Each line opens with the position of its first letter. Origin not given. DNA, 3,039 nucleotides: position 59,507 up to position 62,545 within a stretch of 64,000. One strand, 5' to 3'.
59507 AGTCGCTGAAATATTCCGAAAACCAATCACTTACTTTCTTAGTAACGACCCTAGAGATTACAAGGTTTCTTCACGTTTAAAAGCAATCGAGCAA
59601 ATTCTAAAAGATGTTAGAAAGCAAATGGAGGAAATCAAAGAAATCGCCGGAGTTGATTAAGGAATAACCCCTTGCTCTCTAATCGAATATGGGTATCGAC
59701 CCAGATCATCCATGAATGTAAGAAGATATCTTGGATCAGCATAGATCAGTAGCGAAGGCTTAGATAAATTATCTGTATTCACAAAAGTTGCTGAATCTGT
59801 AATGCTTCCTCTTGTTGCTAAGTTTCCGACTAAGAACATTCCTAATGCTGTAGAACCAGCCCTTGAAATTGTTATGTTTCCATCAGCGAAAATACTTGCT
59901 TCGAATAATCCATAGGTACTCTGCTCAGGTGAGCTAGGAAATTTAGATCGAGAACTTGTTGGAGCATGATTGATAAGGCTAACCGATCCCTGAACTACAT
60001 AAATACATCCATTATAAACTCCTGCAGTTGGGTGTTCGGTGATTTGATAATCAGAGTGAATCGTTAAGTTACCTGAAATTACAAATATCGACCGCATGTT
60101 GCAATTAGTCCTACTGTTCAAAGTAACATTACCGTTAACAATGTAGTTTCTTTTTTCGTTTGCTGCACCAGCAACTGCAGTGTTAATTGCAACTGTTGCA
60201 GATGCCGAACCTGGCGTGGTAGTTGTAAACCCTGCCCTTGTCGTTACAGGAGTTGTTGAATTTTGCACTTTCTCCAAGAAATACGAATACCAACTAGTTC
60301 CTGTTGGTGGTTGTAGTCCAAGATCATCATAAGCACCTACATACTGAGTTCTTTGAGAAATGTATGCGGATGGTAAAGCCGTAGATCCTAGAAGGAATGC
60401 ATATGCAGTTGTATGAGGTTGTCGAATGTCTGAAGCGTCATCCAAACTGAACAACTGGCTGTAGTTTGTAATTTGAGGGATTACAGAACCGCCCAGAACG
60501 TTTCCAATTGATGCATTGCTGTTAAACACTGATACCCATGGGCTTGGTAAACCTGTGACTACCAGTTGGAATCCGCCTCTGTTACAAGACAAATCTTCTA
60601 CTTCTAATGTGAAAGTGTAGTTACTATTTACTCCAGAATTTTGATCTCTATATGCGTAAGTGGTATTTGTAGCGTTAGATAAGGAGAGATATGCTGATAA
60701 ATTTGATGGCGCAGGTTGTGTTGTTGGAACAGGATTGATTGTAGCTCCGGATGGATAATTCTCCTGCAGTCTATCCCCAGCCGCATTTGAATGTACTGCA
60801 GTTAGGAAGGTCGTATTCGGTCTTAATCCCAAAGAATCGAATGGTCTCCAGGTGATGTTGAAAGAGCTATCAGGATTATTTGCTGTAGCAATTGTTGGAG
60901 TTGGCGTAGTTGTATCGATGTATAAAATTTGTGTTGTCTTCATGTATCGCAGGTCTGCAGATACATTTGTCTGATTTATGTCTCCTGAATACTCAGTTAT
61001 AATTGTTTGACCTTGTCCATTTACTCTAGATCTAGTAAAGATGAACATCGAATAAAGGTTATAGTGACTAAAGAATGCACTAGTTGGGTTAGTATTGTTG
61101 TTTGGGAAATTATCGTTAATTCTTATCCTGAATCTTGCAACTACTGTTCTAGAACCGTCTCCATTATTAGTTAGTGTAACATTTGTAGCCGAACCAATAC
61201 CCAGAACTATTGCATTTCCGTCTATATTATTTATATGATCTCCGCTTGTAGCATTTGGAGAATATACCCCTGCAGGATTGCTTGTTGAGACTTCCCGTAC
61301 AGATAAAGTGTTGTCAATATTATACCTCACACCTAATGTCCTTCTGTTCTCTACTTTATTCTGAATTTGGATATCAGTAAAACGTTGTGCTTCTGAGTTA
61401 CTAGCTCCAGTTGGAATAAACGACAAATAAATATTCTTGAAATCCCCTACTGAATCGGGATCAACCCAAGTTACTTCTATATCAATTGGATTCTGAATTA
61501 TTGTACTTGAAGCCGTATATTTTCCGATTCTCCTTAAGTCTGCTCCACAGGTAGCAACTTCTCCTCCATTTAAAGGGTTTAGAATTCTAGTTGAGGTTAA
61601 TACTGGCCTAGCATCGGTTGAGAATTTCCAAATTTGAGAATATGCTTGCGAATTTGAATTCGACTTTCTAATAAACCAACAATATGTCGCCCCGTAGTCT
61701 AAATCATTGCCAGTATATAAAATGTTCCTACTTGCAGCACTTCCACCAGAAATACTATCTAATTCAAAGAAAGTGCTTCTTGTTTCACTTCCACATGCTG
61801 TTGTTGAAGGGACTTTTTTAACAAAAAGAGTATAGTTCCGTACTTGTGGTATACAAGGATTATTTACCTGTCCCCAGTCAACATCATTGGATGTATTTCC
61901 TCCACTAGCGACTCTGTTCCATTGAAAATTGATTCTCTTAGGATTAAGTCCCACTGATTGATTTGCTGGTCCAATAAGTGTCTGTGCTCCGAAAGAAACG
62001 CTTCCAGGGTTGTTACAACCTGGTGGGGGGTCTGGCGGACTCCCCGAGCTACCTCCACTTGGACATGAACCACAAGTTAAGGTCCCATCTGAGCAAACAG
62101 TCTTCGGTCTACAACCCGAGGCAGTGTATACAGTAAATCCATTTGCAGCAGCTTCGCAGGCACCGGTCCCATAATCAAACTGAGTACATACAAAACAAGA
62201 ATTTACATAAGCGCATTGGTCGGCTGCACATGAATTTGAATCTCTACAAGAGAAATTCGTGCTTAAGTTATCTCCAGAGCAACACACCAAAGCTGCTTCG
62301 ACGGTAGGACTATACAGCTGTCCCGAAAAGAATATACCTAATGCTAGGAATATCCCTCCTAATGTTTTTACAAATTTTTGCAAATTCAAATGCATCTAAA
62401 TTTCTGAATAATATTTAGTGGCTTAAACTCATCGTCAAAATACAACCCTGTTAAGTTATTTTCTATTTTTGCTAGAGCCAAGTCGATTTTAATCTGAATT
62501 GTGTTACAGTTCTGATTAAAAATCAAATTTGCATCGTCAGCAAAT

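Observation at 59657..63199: Operon of two small anchored proteins plus a 912-aa Cys-rich, FN3-like surface protein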

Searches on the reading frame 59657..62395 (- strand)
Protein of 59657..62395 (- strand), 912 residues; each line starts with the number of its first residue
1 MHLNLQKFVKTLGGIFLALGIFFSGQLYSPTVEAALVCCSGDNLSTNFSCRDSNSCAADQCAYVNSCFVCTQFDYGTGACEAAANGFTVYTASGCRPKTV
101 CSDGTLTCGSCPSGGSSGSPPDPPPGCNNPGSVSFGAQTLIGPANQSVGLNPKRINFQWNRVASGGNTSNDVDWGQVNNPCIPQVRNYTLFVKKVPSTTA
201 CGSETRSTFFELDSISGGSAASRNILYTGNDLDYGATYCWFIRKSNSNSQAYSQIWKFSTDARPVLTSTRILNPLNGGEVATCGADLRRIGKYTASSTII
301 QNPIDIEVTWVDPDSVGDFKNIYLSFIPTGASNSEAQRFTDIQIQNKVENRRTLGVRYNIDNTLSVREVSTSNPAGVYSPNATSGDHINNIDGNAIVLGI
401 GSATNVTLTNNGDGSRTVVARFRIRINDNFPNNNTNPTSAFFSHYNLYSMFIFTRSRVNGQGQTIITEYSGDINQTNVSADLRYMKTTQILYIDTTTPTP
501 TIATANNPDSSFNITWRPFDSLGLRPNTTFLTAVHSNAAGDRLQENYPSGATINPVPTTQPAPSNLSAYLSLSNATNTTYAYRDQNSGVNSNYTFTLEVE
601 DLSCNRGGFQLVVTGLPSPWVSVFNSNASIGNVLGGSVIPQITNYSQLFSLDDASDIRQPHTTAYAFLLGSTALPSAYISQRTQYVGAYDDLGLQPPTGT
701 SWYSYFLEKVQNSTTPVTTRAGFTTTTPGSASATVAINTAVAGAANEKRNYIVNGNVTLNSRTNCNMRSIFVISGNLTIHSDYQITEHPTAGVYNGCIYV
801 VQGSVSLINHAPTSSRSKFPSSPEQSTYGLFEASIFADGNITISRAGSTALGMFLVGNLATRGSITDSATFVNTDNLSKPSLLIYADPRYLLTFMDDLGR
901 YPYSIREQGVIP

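Call 3: search_protein_families(library=pfam, proteins=[window:59657-62395:-], max_evalue=1)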
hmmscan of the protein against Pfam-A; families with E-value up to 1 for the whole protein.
window:59657-62395:- (912 aa): 0 families

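Call 4: search_protein_families(library=ncbifam, proteins=[window:59657-62395:-], max_evalue=1)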
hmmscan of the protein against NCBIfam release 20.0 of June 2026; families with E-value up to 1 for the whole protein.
window:59657-62395:- (912 aa): 1 family
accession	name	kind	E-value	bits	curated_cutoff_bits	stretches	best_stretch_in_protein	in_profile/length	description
TIGR03985.1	TIGR03985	hypoth_equivalog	0.2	11.2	60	1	678-713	61-93/249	TIGR03985 family CRISPR-associated protein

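Call 7: find_homologous_proteins(query=window:59657-62395:-, max_evalue=0.001)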
Query window:59657-62395:- (912 aa): 3 proteins with E <= 0.001 among 8000 candidates.
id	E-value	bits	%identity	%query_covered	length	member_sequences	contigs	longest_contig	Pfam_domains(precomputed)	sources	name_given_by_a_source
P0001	0.0e+0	1410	70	99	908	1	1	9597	-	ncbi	-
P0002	0.0e+0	1385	67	100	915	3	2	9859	-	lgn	-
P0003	0.0e+0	1051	52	100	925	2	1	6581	-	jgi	jgi:hypothetical protein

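Call 9: find_encoding_contigs(protein=P0001, flank=10000, max_places=3)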
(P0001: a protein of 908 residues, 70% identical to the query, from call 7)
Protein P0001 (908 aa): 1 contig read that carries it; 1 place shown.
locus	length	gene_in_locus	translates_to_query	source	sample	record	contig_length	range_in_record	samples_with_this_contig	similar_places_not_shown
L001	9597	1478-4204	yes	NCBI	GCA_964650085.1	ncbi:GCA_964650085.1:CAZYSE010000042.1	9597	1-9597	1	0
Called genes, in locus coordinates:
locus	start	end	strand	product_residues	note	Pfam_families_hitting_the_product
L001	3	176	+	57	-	?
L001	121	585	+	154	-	PF01351:RNase_HII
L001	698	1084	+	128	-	-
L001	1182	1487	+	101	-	-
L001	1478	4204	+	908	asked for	-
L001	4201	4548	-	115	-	PF13560:HTH_31, PF12844:HTH_19, PF01381:HTH_3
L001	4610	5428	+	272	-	PF01509:TruB_N, PF16198:TruB_C_2 (weak)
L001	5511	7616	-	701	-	-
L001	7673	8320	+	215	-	PF16729:DUF5067 (weak), PF11611:DUF4352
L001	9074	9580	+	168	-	-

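Call 10: find_encoding_contigs(protein=P0002, flank=10000, max_places=3)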
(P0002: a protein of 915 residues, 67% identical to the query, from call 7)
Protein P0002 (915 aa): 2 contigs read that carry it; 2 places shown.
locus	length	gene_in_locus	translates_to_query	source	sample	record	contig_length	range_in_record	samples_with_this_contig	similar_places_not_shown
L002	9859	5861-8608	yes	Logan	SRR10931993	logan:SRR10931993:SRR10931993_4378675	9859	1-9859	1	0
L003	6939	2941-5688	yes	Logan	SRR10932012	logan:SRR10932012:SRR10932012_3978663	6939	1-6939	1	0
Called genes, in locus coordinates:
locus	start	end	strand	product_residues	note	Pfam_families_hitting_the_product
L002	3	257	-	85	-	?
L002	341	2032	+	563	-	PF01807:Zn_ribbon_DnaG, PF08275:DNAG_N, PF01751:Toprim (weak), PF13155:Toprim_2, PF13662:Toprim_4, PF10410:DnaB_bind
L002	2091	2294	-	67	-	PF00468:Ribosomal_L34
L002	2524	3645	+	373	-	-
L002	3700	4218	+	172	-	PF01245:Ribosomal_L19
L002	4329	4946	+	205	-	PF01351:RNase_HII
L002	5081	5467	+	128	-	-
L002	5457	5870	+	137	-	-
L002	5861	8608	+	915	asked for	-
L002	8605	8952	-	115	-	PF13560:HTH_31, PF12844:HTH_19, PF01381:HTH_3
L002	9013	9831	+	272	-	PF01509:TruB_N, PF16198:TruB_C_2 (weak)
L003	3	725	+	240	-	?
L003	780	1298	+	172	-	PF01245:Ribosomal_L19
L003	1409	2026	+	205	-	PF01351:RNase_HII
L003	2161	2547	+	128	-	-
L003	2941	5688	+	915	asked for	-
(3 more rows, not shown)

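Call 11: find_encoding_contigs(protein=P0003, flank=10000, max_places=3)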
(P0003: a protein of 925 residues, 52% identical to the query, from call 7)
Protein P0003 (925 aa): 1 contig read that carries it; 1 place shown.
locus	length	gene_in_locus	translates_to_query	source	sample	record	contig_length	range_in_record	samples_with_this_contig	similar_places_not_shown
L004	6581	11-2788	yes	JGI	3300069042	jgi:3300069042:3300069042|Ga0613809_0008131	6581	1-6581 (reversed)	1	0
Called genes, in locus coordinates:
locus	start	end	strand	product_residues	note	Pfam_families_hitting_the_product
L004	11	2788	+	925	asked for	-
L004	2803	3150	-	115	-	PF13560:HTH_31 (weak), PF12844:HTH_19, PF01381:HTH_3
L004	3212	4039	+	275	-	PF16198:TruB_C_2 (faint), PF01509:TruB_N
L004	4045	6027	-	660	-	PF09972:DUF2207, PF08308:PEGA (weak), PF20990:DUF2207_C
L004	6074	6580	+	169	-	?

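Call 19: find_related_loci(query=A1, collection=genome_contigs, flank=10000)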
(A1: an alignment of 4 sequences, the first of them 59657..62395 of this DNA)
Query A1 (912 aa) in genome_contigs; peptide patterns used: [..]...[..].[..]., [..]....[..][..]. (x = any residue, [..] = any of these).
98 stretches matched a pattern; 2 encode a relative of the query (tblastn E <= 1e-3); 2 distinct loci.
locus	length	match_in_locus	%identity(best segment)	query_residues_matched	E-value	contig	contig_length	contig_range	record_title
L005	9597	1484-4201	70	12-912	0e+0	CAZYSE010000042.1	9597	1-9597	MAG TPA_asm: uncultured Candidatus Saccharibacteria bacterium isolate SRP286056_co1_293 genome assembly, contig: NODE_93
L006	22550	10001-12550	52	80-910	0e+0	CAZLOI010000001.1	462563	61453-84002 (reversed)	MAG TPA_asm: uncultured Candidatus Saccharibacteria bacterium isolate binchicken_co179_42 genome assembly, contig: NODE_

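Call 26: search_solved_structures(query=A1, max_evalue=10)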
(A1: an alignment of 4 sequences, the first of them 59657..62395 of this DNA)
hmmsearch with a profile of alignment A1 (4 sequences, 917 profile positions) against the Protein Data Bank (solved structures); distinct sequences matched with E-value up to 10: 1.
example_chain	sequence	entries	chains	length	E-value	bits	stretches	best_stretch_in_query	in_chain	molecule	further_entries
5d5p_A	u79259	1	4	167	2.3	9.2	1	385-434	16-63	HcgB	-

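Call 27: predict_structure(alignment_id=A1)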
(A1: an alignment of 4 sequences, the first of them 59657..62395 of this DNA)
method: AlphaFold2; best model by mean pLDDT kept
length: 912 residues; sequences in the alignment: 4
mean_pLDDT: 37.5   pTM: 0.30
mean pLDDT of the five models: 37.5, 35.9, 35.1, 33.6, 32.0
residues with pLDDT >= 90: 0; 70-90: 17; 50-70: 144; < 50: 751
segments of 3 or more residues with pLDDT < 50: 1-7, 10-185, 217-226, 228-230, 261-264, 277-303, 315-318, 320-374, 380-403, 426-750, 761-769, 782-797, 811-832, 848-864, 867-912
pLDDT, mean of each block of 10 residues (from residue 1): 42 42 28 37 36 38 43 42 37 41 42 32 30 26 27 39 29 25 51 70 76 56 45 58 59 58 49 48 28 29 53 50 41 27 33 29 39 48 31 33 55 59 48 33 35 42 37 24 23 23 25 23 23 22 22 21 22 24 26 28 25 31 27 21 24 28 35 36 37 38 42 30 26 30 36 56 44 60 38 40 63 39 35 54 53 44 47 31 31 30 28 24
secondary structure, 60 per line:
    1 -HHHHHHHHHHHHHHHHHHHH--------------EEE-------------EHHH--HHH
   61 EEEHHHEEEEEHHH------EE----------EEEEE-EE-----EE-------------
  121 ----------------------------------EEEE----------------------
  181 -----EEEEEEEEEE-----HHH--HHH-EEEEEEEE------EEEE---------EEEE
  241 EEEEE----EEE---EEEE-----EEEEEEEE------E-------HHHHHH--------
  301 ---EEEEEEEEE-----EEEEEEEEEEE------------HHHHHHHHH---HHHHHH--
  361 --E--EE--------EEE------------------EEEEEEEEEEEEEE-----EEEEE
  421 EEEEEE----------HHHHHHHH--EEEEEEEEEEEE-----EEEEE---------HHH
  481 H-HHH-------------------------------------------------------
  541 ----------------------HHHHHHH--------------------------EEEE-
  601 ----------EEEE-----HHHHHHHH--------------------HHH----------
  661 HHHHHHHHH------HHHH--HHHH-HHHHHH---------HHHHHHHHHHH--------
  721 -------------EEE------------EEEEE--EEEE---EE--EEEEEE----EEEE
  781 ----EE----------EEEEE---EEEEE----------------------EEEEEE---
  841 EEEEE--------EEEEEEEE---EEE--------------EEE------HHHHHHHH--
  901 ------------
elements in order (helices of 4 or more, strands of 3 or more residues): H2-21 E36-38 E61-63 E67-71 E93-97 E155-158 E186-195 E210-217 E224-227 E237-245 E250-252 E256-259 E265-272 H287-292 E304-312 E318-328 H341-349 H353-358 E376-378 E397-410 E416-426 H437-444 E447-458 E464-468 H478-481 H563-569 E596-599 E611-614 H620-627 H661-669 H676-679 H682-685 H687-692 H702-712 E734-736 E749-753 E756-759 E767-772 E777-780 E797-801 E805-809 E832-837 E841-845 E854-861 E865-867 E882-884 H891-898

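Call 28: search_protein_representatives(alignment_id=A1)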
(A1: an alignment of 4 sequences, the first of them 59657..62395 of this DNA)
Query: 4 sequences, 917 profile positions. Proteins with E-value up to 0.001 (for the whole library): 207; up to 1e-10: 80; up to 1e-30: 10. The best 150 are listed.
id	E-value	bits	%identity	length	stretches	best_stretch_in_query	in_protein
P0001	0.0e+00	1815.8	-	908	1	1-917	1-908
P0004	1.0e-39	152.7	-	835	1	62-914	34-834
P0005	1.2e-38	149.1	-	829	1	228-913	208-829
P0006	1.7e-38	148.6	-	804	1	72-912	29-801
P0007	1.4e-37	145.6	-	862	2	225-912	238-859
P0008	2.7e-36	141.4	-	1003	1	224-913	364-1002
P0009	3.0e-36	141.2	-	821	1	95-912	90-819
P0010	5.8e-35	136.9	-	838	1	92-912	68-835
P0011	4.7e-33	130.6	-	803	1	221-914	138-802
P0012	1.9e-32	128.6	-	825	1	102-914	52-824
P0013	1.5e-29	119.0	-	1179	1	200-915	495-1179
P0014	3.9e-29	117.7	-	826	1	12-912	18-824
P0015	5.7e-29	117.1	-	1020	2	498-912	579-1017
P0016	1.4e-28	115.8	-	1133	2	229-852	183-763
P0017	2.7e-28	114.9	-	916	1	229-916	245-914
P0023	9.1e-25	103.2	-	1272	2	233-639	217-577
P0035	2.3e-20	88.7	-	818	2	234-913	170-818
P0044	3.3e-18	81.5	-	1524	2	678-913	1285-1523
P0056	1.1e-15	73.1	-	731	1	232-914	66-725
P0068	1.2e-13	66.5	-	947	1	234-914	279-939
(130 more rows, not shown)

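Call 30: search_protein_families(library=pfam, alignment_id=A4, max_evalue=0.01)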
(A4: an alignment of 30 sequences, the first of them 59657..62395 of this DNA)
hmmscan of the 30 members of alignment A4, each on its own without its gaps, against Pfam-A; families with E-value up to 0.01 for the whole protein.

A. member 1, window:59657-62395:- (912 aa): 0 families

B. families by the number of members that match (of 30 scanned): 6 families
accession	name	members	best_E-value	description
PF00041.27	fn3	3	9.5e-06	Fibronectin type III domain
PF00092.34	VWA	1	8.5e-21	von Willebrand factor type A domain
PF13519.12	VWA_2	1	3.8e-14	von Willebrand factor type A domain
PF25059.1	FN3_DSCAM-DSCAML_C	1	0.0008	DSCAM/DSCAML C-terminal Fn3-like domain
PF23046.1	tSH3-B_UBE2O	1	0.0018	UBE2O, tandem tSH3-B domain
PF16656.11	Pur_ac_phosph_N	1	0.0077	Purple acid Phosphatase, N-terminal domain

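Call 31: search_solved_structures(query=A4, max_evalue=10)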
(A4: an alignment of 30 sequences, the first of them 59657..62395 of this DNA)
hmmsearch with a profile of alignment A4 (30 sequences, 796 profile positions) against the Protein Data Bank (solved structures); distinct sequences matched with E-value up to 10: 11.
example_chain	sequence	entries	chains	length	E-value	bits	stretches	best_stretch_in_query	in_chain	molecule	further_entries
4u3h_A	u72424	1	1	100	0.031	15.9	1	123-189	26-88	FN3con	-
2doc_A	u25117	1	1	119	0.039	15.6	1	123-202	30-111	Neural cell adhesion molecule 2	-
2vkx_A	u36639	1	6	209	0.11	14.1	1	147-205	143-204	NEURAL CELL ADHESION MOLECULE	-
2dmk_A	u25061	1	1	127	0.11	14.1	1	148-206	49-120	midline 2 isoform 2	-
2vkw_A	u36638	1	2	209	0.11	14.1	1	147-205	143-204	NEURAL CELL ADHESION MOLECULE 1,140 KDA ISOFORM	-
5j7k_A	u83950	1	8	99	0.15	13.6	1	122-188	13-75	FN3con-a-lys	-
2jll_A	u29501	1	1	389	0.18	13.4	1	123-202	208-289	NEURAL CELL ADHESION MOLECULE 2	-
2xyc_A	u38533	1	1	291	0.28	12.7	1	124-201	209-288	NEURAL CELL ADHESION MOLECULE 2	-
5lkn_A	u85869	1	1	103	0.29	12.7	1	147-203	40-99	Neural cell adhesion molecule 1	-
1lwr_A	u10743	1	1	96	0.34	12.5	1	160-203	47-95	Neural Cell Adhesion Molecule 1, 140 kDa isoform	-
3b83_A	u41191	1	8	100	0.36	12.4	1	163-203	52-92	TEN-D3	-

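Call 32: find_homologous_proteins(query=A4, max_evalue=0.00001)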
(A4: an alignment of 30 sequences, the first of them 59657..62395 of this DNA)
Query A4 (30 sequences) (912 aa, profile of the alignment): 4 proteins with E <= 0.00001 among 8000 candidates.
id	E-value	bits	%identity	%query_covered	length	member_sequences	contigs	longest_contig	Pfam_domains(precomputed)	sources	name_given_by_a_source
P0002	3.9e-216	738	67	100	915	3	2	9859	-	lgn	-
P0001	4.7e-210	718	70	99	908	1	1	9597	-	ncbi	-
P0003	2.6e-206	706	52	100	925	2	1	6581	-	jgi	jgi:hypothetical protein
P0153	4.2e-21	93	34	8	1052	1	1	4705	PF18962.8,PF25788.3,PF00041.28,PF16656.12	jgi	jgi:hypothetical protein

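Call 37: find_encoding_contigs(protein=P0004, flank=8000, max_places=2)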
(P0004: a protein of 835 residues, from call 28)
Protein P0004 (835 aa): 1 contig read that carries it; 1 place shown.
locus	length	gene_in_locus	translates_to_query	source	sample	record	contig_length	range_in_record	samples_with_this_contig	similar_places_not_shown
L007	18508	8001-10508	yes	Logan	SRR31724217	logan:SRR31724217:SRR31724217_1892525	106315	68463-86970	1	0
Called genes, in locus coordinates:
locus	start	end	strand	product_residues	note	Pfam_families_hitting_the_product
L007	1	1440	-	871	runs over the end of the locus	PF23500:DUF7133 (faint), PF07995:GSDH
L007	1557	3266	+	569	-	PF01807:Zn_ribbon_DnaG, PF08275:DNAG_N, PF01751:Toprim, PF13155:Toprim_2, PF13662:Toprim_4, PF10410:DnaB_bind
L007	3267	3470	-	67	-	PF00468:Ribosomal_L34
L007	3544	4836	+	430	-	-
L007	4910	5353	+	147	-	PF01245:Ribosomal_L19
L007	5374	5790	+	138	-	PF11969:DcpS_C, PF01230:HIT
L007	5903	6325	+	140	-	PF11969:DcpS_C, PF01230:HIT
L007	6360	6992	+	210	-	PF01351:RNase_HII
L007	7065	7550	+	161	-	-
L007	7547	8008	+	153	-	-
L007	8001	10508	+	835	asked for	-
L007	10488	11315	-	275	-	PF01509:TruB_N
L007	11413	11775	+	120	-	PF13560:HTH_31, PF12844:HTH_19 (weak), PF01381:HTH_3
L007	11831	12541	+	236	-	PF13489:Methyltransf_23, PF13847:Methyltransf_31, PF08241:Methyltransf_11, PF08242:Methyltransf_12, PF13649:Methyltransf_25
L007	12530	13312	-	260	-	PF01734:Patatin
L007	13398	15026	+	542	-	PF00561:Abhydrolase_1, PF12146:Hydrolase_4, PF12697:Abhydrolase_6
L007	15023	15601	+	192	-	-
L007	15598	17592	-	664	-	PF09972:DUF2207, PF20990:DUF2207_C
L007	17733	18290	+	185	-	PF11611:DUF4352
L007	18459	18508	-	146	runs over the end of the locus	PF01458:SUFBD_core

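Call 38: find_encoding_contigs(protein=P0006, flank=8000, max_places=2)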
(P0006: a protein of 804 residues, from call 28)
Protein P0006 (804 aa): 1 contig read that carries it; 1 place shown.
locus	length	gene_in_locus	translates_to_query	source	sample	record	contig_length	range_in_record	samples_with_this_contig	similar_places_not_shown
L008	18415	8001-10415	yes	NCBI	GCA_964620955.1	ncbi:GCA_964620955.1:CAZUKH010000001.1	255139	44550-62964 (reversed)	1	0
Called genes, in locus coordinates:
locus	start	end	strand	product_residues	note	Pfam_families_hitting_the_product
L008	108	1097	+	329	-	PF00268:Ribonuc_red_sm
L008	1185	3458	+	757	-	PF13196:DUF4012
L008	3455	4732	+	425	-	PF13439:Glyco_transf_4, PF00534:Glycos_transf_1, PF13692:Glyco_trans_1_4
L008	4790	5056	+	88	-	-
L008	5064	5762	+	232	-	PF00696:AA_kinase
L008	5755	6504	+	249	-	PF09858:DUF2085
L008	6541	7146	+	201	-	PF01351:RNase_HII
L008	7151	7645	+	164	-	-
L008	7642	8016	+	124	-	-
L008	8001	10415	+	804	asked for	-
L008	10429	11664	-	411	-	-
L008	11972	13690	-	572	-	PF01807:Zn_ribbon_DnaG, PF08275:DNAG_N, PF01751:Toprim (weak), PF13155:Toprim_2, PF13662:Toprim_4, PF10410:DnaB_bind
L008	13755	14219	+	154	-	PF02502:LacAB_rpiB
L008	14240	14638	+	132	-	-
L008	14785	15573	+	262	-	-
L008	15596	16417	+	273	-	PF06182:ABC2_membrane_6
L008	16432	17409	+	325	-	PF00005:ABC_tran, PF13304:AAA_21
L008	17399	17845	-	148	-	PF01245:Ribosomal_L19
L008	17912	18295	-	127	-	PF12844:HTH_19 (weak), PF13560:HTH_31, PF01381:HTH_3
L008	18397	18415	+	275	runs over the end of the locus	PF01509:TruB_N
